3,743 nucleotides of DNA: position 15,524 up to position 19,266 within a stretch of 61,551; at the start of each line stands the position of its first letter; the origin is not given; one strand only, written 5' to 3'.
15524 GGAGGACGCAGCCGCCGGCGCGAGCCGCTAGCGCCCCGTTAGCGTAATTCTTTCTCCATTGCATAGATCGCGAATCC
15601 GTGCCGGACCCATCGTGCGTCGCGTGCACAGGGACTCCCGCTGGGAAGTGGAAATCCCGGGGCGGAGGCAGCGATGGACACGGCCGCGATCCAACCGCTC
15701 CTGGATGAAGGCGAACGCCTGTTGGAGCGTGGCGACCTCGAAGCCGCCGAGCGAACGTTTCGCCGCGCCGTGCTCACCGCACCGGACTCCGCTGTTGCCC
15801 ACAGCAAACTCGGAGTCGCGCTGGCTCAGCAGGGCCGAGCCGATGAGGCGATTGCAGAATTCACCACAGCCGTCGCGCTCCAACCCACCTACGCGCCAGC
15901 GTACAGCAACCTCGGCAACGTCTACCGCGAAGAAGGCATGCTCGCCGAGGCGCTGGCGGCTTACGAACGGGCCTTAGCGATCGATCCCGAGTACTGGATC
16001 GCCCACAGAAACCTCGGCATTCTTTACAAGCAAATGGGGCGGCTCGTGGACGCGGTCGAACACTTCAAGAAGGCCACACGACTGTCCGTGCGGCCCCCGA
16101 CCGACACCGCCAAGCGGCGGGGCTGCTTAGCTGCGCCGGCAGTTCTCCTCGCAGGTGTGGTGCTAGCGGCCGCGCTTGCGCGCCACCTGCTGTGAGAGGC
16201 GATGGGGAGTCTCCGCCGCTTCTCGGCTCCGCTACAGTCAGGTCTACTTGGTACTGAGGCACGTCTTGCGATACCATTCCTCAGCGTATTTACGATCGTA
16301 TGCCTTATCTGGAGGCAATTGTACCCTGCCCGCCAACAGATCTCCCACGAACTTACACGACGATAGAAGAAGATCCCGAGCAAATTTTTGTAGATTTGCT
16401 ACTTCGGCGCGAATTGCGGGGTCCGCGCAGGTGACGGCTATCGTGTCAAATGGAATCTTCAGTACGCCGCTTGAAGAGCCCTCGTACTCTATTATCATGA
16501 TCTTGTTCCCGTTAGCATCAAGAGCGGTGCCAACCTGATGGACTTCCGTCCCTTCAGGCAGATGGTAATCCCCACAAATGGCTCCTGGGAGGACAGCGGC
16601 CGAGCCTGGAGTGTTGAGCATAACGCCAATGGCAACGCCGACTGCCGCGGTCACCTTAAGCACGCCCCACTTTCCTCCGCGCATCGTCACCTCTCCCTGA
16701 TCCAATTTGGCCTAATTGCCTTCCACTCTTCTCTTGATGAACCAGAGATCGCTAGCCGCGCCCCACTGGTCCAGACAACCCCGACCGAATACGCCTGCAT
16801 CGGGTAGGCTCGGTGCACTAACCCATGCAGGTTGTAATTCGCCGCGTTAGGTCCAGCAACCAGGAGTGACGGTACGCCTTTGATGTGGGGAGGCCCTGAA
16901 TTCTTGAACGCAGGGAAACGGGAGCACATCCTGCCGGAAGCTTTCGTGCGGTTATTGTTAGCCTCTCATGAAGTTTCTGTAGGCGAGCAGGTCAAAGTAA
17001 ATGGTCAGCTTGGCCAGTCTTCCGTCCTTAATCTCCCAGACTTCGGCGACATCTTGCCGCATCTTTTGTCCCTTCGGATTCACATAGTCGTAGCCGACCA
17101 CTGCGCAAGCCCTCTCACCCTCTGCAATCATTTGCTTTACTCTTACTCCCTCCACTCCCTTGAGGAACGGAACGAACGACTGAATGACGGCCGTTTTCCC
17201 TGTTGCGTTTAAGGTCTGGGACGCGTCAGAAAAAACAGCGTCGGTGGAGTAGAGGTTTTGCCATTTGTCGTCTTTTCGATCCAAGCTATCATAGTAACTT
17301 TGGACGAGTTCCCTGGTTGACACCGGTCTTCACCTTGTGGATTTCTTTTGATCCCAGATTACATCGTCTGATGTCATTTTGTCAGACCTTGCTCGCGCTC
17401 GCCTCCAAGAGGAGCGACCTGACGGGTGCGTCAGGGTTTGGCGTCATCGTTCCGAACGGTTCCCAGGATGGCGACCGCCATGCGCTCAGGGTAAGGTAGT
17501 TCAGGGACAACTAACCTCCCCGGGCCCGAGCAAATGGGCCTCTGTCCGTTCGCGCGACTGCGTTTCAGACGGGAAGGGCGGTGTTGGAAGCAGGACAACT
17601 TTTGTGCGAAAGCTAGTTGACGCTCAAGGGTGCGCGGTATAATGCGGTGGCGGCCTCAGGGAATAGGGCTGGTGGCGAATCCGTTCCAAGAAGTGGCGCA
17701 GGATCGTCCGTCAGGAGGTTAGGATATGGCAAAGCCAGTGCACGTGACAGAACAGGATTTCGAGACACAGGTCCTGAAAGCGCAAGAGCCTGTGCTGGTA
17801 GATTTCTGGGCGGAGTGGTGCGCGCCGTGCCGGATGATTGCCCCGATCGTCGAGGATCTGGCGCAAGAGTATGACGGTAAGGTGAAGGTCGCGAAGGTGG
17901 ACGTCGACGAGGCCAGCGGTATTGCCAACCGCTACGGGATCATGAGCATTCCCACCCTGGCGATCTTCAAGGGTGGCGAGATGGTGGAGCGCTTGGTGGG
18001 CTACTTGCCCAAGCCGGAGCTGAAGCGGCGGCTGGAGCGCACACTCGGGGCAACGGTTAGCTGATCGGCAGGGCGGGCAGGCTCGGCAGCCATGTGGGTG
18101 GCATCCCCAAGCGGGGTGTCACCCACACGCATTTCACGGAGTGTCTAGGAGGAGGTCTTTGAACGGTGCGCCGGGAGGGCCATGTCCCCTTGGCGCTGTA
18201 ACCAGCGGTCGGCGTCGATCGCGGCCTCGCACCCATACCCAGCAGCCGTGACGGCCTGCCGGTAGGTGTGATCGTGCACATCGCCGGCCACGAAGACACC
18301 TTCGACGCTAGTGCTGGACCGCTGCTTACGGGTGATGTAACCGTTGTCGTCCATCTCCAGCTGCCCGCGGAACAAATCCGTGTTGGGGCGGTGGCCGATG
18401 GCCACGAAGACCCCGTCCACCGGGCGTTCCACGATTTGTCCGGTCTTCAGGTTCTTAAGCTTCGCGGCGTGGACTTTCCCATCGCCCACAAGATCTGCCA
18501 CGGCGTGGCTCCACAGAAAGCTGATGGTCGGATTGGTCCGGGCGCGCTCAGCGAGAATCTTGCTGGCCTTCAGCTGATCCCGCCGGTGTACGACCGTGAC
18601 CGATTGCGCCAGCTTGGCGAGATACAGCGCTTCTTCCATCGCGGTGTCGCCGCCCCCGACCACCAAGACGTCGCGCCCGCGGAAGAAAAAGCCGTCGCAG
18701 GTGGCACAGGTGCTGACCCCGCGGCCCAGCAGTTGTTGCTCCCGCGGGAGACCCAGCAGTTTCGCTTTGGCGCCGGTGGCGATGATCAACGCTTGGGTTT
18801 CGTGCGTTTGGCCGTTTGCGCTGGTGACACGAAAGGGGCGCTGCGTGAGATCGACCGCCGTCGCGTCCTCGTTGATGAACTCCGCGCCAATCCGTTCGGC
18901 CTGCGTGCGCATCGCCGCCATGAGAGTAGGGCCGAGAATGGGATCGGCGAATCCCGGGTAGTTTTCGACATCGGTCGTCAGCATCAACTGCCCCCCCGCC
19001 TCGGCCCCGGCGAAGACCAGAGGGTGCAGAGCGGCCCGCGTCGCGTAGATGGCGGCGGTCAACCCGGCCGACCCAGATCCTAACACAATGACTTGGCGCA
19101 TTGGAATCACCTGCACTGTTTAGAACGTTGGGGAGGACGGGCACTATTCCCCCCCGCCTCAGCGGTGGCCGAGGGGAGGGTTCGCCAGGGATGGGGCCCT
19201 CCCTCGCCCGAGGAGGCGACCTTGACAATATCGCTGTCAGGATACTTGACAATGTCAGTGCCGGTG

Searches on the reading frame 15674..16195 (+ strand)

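Call 30: search_protein_families(library=pfam, proteins=[window:15674-16195:+], max_evalue=0.00001)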
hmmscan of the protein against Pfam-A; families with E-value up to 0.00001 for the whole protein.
window:15674-16195:+ (173 aa): 17 families
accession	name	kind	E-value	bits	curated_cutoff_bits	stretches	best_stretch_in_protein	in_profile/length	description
PF13414.12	TPR_11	-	7.6e-29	99.6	26.8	2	81-122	1-42/42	TPR repeat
PF00515.34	TPR_1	-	8.5e-29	98.6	27.8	2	74-107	1-34/34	Tetratricopeptide repeat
PF07719.23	TPR_2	-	2e-28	96.5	27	2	74-107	1-34/34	Tetratricopeptide repeat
PF13181.12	TPR_8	-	5e-20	70.3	25.7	1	74-106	1-33/34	Tetratricopeptide repeat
PF13431.12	TPR_17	-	7.9e-20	69.9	24.4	0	63-94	2-33/34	Tetratricopeptide repeat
PF13424.12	TPR_12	-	1.1e-18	67.6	30.1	1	39-105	2-76/77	Tetratricopeptide repeat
PF13432.12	TPR_16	-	1.4e-18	67.4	32.7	2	10-73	1-64/65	Tetratricopeptide repeat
PF14559.12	TPR_19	-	1.2e-17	64.4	25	2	16-80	1-64/68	Tetratricopeptide repeat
PF13176.12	TPR_7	-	4.1e-15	54.9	27.9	0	76-105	1-30/36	Tetratricopeptide repeat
PF13371.12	TPR_9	-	2.3e-14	53.6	35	1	80-138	1-59/73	Tetratricopeptide repeat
PF13428.12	TPR_14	-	5.1e-14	51.8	23.5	0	79-116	6-43/44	Tetratricopeptide repeat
PF07721.20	TPR_4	-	1.9e-11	43.9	27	0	40-60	1-21/26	Tetratricopeptide repeat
PF13374.12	TPR_10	-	2.6e-10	40.4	27.5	0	76-103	4-31/42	Tetratricopeptide repeat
PF13174.12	TPR_6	-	1.8e-09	38.1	26.3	0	78-106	4-32/33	Tetratricopeptide repeat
PF09976.15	TPR_21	-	5.8e-07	29.9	25.5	1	16-102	86-174/193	Tetratricopeptide repeat-like domain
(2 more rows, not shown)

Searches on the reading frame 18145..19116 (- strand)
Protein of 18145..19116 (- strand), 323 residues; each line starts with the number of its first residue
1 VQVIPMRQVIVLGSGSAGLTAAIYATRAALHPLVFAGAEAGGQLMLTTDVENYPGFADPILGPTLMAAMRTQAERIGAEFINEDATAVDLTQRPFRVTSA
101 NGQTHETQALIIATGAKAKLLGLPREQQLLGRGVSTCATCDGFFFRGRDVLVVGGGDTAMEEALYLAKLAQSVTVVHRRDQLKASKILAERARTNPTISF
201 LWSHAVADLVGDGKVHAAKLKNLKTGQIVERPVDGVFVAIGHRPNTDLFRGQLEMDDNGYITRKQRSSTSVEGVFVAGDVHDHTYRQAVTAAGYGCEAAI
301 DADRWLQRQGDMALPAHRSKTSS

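Call 20: search_protein_families(library=pfam, proteins=[window:18145-19116:-], max_evalue=0.00001)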
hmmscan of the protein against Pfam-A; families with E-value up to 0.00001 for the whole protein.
window:18145-19116:- (323 aa): 6 families
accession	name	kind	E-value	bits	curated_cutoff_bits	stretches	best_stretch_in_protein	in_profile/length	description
PF07992.20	Pyr_redox_2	-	4e-51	174.6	26.1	1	8-293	2-289/291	Pyridine nucleotide-disulphide oxidoreductase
PF13738.12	Pyr_redox_3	-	3.7e-19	69.5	30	1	82-278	101-305/305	Pyridine nucleotide-disulphide oxidoreductase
PF00070.33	Pyr_redox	-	1.6e-16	61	22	1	150-219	2-78/82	Pyridine nucleotide-disulphide oxidoreductase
PF01266.30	DAO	-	2e-08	34.6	27.9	0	65-121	151-209/353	FAD dependent oxidoreductase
PF03486.20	HI0933_like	-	1.3e-07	31.8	50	0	8-43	2-37/244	HI0933-like protein Rossmann domain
PF00890.30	FAD_binding_2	-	7.5e-06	25.8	20.4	0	9-41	2-35/414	FAD binding domain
